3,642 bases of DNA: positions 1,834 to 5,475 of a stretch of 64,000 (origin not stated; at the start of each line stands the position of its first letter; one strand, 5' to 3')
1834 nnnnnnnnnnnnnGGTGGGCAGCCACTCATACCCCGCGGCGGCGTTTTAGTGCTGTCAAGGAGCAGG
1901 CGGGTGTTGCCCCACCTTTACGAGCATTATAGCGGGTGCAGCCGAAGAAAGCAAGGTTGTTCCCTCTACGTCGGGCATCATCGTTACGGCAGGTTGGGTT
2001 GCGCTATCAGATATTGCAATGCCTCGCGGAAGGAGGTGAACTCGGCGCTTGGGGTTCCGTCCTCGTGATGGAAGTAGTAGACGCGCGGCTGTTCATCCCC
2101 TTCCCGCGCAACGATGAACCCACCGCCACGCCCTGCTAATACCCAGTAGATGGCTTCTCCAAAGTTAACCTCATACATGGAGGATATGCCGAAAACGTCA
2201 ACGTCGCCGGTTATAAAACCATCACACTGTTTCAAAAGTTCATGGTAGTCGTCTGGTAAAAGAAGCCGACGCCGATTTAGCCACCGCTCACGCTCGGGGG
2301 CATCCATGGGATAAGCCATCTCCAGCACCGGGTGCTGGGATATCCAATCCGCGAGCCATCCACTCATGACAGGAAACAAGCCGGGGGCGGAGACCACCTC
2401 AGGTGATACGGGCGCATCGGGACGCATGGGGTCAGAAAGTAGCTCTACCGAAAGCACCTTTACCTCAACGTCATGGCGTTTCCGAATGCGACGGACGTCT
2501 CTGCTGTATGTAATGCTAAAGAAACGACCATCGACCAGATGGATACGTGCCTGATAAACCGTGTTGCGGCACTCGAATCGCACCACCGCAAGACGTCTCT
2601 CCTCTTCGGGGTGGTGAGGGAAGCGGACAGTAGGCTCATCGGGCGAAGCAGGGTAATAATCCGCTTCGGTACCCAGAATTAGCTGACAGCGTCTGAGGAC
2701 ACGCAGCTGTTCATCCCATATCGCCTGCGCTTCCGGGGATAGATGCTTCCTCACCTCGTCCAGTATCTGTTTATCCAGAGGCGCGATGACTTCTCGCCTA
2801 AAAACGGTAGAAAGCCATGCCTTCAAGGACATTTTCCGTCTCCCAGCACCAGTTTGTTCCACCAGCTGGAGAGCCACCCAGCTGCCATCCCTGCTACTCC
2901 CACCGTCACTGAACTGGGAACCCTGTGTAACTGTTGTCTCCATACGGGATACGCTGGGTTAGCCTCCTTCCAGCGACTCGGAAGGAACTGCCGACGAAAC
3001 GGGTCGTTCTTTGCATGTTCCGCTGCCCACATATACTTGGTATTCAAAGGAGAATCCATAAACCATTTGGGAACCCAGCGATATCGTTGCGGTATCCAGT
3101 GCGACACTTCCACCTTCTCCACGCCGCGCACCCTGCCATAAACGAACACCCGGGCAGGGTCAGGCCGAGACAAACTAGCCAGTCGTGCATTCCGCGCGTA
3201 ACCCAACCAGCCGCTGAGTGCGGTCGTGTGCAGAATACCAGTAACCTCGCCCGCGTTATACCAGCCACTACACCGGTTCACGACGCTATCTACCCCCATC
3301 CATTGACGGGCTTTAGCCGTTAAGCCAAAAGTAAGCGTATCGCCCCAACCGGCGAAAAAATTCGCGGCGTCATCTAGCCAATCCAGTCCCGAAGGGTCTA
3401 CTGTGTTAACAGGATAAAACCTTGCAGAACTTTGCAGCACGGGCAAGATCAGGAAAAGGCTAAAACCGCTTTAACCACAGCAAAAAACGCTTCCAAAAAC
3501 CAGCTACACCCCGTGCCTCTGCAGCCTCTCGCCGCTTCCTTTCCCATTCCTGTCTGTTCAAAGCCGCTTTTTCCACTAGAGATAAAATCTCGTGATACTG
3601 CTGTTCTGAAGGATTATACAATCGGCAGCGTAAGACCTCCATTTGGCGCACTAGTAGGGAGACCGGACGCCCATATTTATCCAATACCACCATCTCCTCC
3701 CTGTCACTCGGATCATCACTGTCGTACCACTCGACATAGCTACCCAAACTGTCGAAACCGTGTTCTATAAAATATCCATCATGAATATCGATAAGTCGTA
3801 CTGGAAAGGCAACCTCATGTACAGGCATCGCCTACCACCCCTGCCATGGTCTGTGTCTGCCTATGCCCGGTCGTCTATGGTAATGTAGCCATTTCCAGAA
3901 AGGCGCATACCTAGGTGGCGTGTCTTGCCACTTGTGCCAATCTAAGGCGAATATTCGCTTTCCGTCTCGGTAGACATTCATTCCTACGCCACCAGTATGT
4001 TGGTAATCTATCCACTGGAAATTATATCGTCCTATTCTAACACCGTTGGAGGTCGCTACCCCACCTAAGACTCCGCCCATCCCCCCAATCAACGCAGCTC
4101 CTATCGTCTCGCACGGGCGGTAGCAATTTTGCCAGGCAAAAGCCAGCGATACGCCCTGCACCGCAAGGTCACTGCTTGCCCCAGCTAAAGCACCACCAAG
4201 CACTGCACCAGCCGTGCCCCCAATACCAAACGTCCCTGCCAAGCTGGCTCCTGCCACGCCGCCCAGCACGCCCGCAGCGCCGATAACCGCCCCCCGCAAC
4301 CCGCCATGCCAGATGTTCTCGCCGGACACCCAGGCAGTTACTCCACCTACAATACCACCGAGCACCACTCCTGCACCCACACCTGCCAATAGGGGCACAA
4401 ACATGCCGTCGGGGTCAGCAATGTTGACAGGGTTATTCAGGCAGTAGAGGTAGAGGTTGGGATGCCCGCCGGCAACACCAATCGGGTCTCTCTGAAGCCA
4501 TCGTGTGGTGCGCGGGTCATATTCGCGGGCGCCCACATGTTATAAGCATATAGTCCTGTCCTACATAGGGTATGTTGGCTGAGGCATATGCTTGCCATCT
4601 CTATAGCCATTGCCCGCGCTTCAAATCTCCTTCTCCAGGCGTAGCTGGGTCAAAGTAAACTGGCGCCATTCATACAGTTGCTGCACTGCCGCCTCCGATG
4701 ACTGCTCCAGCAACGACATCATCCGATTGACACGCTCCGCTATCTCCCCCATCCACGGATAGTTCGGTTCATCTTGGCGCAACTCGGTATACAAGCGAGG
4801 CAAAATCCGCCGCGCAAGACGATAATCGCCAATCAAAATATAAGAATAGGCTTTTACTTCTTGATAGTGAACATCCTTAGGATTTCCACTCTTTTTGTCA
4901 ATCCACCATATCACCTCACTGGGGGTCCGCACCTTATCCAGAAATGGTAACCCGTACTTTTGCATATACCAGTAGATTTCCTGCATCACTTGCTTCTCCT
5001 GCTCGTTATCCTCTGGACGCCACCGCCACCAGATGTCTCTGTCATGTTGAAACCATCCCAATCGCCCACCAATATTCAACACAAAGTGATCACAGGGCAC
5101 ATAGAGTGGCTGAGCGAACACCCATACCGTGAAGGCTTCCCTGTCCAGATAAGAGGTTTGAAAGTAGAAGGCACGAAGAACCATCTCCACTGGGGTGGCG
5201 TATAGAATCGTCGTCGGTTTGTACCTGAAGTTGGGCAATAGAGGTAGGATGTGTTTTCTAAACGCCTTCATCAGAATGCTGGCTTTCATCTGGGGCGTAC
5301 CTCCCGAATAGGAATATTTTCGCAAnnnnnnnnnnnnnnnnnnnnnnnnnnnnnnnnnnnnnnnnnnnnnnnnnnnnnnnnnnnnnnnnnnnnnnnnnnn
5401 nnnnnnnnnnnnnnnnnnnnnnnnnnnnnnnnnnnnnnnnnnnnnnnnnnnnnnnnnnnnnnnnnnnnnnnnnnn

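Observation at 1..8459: Stand-alone island of orphan RHS toxin tips and immunity genes with no Rhs shell gene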

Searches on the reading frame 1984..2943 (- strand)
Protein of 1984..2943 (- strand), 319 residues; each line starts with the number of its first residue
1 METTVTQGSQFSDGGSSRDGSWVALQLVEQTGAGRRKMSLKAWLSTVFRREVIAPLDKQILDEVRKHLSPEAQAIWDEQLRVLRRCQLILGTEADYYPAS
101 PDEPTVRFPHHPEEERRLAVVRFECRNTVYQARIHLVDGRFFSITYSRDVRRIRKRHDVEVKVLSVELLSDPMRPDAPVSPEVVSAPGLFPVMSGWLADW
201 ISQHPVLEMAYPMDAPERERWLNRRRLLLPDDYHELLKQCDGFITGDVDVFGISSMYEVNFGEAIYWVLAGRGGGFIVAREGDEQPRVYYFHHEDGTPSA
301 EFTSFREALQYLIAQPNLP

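Call 6: search_protein_families(library=pfam, max_evalue=0.1, proteins=[window:1984-2943:-])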
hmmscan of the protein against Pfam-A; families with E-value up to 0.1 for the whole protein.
window:1984-2943:- (319 aa): 2 families
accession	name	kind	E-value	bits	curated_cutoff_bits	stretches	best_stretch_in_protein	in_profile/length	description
PF09346.15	SMI1_KNR4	-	0.00013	23.1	25.4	1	229-309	18-123/125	SMI1 / KNR4 family (SUKH-1)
PF14568.11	SUKH_6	-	0.00019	22.4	27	1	227-296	13-106/119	SMI1-KNR4 cell-wall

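Call 7: search_protein_families(library=ncbifam, max_evalue=0.1, proteins=[window:1984-2943:-])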
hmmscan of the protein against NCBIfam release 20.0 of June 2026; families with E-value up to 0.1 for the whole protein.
window:1984-2943:- (319 aa): 1 family
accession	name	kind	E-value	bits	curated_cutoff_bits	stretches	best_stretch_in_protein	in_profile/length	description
NF038335.1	YPO0640_fam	subfamily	0.042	13.7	55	0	226-255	41-70/150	YrhA family protein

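Call 46: search_protein_families(library=pfam, max_evalue=10, proteins=[window:1984-2832:-])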
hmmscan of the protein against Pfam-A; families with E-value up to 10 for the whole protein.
window:1984-2832:- (282 aa): 3 families
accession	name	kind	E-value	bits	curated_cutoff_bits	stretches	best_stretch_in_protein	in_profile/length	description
PF09346.15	SMI1_KNR4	-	9.7e-05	23.4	25.4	1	191-272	17-123/125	SMI1 / KNR4 family (SUKH-1)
PF14568.11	SUKH_6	-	0.00014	22.8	27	1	190-259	13-106/119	SMI1-KNR4 cell-wall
PF14567.11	SUKH_5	-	0.088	13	27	1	192-221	38-67/142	SMI1-KNR4 cell-wall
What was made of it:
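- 1984..2832 (-): I4: SUKH/SMI1-like candidate immunity gene, 282 aa, overlapping the end of T4 by 10 nt. SMI1_KNR4 E 1e-4 and SUKH_6 E 1.4e-4, both just under their cut-offs (call 46).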

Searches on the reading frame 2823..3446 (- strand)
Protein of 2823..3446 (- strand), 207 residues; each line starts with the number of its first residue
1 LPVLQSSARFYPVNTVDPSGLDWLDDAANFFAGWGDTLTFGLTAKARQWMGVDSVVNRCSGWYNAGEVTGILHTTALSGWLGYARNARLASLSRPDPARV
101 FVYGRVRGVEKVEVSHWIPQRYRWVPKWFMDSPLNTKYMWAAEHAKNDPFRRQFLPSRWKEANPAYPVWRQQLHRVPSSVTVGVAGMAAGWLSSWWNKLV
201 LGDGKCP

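Call 6: search_protein_families(library=pfam, max_evalue=0.1, proteins=[window:2823-3446:-])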
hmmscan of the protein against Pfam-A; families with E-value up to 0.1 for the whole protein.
window:2823-3446:- (207 aa): 0 families

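Call 7: search_protein_families(library=ncbifam, max_evalue=0.1, proteins=[window:2823-3446:-])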
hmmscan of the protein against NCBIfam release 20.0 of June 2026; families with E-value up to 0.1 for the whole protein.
window:2823-3446:- (207 aa): 0 families

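Call 44: search_solved_structures(query=window:2823-3386:-, max_evalue=1)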
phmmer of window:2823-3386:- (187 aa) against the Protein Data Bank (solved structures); distinct sequences matched with E-value up to 1: 0.

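Call 46: search_protein_families(library=pfam, max_evalue=10, proteins=[window:2823-3386:-])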
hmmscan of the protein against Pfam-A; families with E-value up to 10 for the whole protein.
window:2823-3386:- (187 aa): 1 family
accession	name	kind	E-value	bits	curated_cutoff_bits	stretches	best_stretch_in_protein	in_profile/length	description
PF03806.19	ABG_transport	-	0.27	9.9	27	1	7-54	169-216/502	AbgT putative transporter family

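Call 72: predict_structure(alignment_id=A3)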
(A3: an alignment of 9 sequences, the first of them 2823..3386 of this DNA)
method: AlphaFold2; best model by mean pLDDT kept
length: 187 residues; sequences in the alignment: 9
mean_pLDDT: 60.6   pTM: 0.39
mean pLDDT of the five models: 60.6, 57.2, 57.0, 56.3, 51.6
residues with pLDDT >= 90: 0; 70-90: 60; 50-70: 75; < 50: 52
segments of 3 or more residues with pLDDT < 50: 65-98, 156-163
pLDDT, mean of each block of 10 residues (from residue 1): 83 80 80 83 78 65 48 40 37 44 61 53 62 67 66 49 48 56 49
secondary structure, 60 per line:
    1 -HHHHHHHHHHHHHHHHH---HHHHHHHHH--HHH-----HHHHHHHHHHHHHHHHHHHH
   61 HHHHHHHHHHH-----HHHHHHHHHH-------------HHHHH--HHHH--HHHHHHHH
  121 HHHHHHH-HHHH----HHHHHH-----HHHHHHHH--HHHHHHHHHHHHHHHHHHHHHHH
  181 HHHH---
elements in order: H2-18 H22-30 H41-71 H77-86 H100-104 H107-110 H113-127 H129-132 H137-142 H148-155 H158-184

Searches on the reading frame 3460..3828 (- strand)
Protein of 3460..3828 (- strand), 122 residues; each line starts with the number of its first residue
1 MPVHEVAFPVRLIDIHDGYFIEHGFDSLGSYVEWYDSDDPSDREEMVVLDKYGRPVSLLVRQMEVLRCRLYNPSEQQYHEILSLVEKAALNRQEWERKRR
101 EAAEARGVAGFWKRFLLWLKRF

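Call 6: search_protein_families(library=pfam, max_evalue=0.1, proteins=[window:3460-3828:-])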
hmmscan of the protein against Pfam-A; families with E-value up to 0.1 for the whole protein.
window:3460-3828:- (122 aa): 1 family
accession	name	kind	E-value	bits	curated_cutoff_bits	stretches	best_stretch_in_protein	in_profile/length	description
PF20795.3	DUF6841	-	0.093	13.7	27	0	48-104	46-102/129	NTF2-like protein (DUF6841)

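Call 7: search_protein_families(library=ncbifam, max_evalue=0.1, proteins=[window:3460-3828:-])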
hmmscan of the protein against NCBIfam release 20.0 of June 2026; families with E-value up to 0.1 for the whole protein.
window:3460-3828:- (122 aa): 0 families

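Call 12: find_encoding_contigs(protein=window:3460-3828:-, flank=10000, max_places=10)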
Protein window:3460-3828:- (122 aa): 16 contigs read that carry it; 10 places shown.
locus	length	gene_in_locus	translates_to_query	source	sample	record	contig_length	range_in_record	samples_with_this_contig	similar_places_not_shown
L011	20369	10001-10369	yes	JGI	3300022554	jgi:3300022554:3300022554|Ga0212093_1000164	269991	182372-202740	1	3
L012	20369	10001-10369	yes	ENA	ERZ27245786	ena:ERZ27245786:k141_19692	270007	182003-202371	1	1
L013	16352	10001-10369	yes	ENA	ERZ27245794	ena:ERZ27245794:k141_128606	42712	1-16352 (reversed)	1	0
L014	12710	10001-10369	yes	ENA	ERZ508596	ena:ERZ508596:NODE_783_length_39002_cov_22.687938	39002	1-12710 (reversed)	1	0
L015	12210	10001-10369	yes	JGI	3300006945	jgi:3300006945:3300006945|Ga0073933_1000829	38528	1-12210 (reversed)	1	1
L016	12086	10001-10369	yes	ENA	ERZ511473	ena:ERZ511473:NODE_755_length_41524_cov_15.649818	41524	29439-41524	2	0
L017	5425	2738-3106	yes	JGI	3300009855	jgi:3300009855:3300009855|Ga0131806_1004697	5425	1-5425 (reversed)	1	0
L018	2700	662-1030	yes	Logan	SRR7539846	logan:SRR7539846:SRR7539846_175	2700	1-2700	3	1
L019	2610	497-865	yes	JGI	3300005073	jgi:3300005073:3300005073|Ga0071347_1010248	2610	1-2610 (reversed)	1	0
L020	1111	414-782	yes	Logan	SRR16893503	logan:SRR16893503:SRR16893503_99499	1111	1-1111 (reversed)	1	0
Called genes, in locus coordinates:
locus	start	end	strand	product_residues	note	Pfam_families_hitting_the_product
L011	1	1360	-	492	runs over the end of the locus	PF01225:Mur_ligase, PF08245:Mur_ligase_M, PF02875:Mur_ligase_C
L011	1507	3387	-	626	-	PF03717:PBP_dimer, PF00905:Transpeptidase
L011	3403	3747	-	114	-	-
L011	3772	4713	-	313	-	PF01795:Methyltransf_5, PF13649:Methyltransf_25 (weak)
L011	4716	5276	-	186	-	PF02381:MraZ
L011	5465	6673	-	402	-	PF09752:ABHD18, PF01738:DLH (weak), PF02129:Peptidase_S15 (weak)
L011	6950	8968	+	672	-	PF02518:HATPase_c, PF00204:DNA_gyraseB, PF01751:Toprim, PF00986:DNA_gyraseB_C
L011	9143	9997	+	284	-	-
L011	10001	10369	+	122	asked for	-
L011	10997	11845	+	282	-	-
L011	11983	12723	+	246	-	-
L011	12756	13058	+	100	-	-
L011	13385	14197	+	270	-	PF13646:HEAT_2 (faint)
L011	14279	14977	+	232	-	-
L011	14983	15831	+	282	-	-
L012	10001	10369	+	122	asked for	-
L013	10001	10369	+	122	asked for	-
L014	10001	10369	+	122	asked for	-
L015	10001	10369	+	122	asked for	-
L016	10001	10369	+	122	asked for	-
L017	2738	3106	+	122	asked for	-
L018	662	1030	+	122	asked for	-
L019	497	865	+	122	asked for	-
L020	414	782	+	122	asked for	-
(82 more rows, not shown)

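Call 46: search_protein_families(library=pfam, max_evalue=10, proteins=[window:3460-3828:-])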
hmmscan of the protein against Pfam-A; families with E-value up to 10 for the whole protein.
window:3460-3828:- (122 aa): 1 family
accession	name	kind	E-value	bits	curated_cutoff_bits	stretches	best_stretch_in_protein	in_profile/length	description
PF20795.3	DUF6841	-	0.093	13.7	27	1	48-104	46-102/129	NTF2-like protein (DUF6841)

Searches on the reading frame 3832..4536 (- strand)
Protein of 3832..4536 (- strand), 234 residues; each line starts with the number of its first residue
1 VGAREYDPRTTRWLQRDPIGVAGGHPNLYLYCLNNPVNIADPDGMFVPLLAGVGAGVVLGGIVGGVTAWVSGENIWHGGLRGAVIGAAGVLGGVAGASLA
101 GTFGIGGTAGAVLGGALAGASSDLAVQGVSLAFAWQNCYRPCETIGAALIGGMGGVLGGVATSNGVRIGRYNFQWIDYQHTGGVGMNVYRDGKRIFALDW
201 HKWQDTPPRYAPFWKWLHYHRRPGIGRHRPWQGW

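Call 6: search_protein_families(library=pfam, max_evalue=0.1, proteins=[window:3832-4536:-])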
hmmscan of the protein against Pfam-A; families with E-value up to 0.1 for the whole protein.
window:3832-4536:- (234 aa): 0 families

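Call 7: search_protein_families(library=ncbifam, max_evalue=0.1, proteins=[window:3832-4536:-])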
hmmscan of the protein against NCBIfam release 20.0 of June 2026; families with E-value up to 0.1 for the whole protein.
window:3832-4536:- (234 aa): 2 families
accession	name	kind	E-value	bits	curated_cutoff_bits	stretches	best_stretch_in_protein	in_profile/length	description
TIGR03696.1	Rhs_assc_core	domain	5.9e-15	55.5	32.5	1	1-45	33-76/76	RHS repeat-associated core domain-containing protein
NF041261.1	RHS_core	equivalog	0.0027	15.6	2000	1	4-44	1222-1260/1261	RHS element core protein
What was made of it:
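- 3832..4536 (-): T3: core fragment cut at ..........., then a glycine-zipper-rich hydrophobic region and a basic C-terminus. Its family is unknown. TIGR03696 E 6e-15 (call 7).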

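Call 43: search_solved_structures(query=window:3832-4404:-, max_evalue=1)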
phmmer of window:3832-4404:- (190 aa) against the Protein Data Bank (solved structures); distinct sequences matched with E-value up to 1: 0.

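Call 46: search_protein_families(library=pfam, max_evalue=10, proteins=[window:3832-4404:-])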
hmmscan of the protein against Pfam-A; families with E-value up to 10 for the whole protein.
window:3832-4404:- (190 aa): 0 families

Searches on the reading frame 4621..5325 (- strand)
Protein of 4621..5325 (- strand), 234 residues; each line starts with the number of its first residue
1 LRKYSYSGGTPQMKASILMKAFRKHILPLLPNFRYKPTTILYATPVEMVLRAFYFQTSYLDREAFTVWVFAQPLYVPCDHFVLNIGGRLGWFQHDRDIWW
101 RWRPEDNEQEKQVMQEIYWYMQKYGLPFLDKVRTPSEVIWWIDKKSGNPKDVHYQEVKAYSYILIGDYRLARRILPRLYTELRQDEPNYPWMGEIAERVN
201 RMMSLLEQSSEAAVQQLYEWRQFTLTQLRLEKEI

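Call 6: search_protein_families(library=pfam, max_evalue=0.1, proteins=[window:4621-5325:-])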
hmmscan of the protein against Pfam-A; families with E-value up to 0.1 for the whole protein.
window:4621-5325:- (234 aa): 1 family
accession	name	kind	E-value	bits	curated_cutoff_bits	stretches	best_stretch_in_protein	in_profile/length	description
PF14137.11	DUF4304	-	0.0011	19.4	23.2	1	76-130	62-114/115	Domain of unknown function (DUF4304)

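Call 7: search_protein_families(library=ncbifam, max_evalue=0.1, proteins=[window:4621-5325:-])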
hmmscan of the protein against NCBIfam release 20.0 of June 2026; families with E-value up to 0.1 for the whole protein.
window:4621-5325:- (234 aa): 0 families

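Call 46: search_protein_families(library=pfam, max_evalue=10, proteins=[window:4621-5289:-])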
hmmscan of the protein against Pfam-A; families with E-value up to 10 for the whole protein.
window:4621-5289:- (222 aa): 1 family
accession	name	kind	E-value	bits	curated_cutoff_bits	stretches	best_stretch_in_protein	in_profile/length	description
PF14137.11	DUF4304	-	0.0013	19.1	23.2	1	64-118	62-114/115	Domain of unknown function (DUF4304)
